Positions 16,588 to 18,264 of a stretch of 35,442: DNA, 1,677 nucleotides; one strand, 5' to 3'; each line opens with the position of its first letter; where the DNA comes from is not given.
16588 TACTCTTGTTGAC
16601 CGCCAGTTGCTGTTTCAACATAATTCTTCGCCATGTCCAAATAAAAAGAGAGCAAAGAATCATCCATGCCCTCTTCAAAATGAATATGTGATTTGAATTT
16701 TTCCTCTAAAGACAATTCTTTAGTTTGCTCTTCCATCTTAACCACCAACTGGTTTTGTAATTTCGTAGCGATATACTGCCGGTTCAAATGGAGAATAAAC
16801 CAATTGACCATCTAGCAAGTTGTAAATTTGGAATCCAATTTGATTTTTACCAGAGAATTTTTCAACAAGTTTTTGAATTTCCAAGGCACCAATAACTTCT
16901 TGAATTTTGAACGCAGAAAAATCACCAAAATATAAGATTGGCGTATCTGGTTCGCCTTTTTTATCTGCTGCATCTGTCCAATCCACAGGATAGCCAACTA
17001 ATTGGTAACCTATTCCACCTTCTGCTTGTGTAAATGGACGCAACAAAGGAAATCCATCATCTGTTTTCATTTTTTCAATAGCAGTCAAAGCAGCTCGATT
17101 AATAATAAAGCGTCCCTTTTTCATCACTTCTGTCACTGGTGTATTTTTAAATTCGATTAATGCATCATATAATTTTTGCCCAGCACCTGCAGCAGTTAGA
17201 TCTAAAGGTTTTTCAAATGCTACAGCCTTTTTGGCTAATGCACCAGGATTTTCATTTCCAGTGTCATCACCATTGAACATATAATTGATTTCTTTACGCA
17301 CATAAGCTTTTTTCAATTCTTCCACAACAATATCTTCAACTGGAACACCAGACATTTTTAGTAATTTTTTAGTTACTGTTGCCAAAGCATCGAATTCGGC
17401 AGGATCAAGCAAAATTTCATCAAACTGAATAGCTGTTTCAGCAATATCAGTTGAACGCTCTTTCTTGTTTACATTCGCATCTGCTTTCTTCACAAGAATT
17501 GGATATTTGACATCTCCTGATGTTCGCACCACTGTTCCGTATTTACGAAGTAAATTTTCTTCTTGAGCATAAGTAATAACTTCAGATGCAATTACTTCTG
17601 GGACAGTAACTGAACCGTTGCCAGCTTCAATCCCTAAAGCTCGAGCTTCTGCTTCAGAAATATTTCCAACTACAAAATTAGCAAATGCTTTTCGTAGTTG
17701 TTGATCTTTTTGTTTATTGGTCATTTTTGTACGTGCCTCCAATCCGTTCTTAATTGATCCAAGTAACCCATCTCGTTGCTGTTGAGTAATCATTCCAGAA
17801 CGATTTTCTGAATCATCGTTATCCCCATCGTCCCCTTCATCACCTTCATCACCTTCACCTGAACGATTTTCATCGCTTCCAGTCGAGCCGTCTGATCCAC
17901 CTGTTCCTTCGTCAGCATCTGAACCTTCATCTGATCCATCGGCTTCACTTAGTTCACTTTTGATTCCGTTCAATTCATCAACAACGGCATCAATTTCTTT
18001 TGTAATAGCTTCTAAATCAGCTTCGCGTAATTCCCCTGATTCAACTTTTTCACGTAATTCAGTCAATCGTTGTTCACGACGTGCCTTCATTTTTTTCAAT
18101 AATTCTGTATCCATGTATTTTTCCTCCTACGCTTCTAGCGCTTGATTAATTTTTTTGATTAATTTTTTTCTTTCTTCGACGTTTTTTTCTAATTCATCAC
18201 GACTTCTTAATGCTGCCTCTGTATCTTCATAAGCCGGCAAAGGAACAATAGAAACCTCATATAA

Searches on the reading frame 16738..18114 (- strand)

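Call 82: search_protein_families(library=pfam, proteins=[window:16738-18114:-], max_evalue=0.001)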
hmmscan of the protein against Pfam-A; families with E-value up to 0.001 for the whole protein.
window:16738-18114:- (458 aa): 1 family
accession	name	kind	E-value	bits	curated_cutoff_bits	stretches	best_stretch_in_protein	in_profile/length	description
PF05065.19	Phage_capsid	-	1e-59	202.7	24.2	1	167-441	1-273/280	Phage capsid family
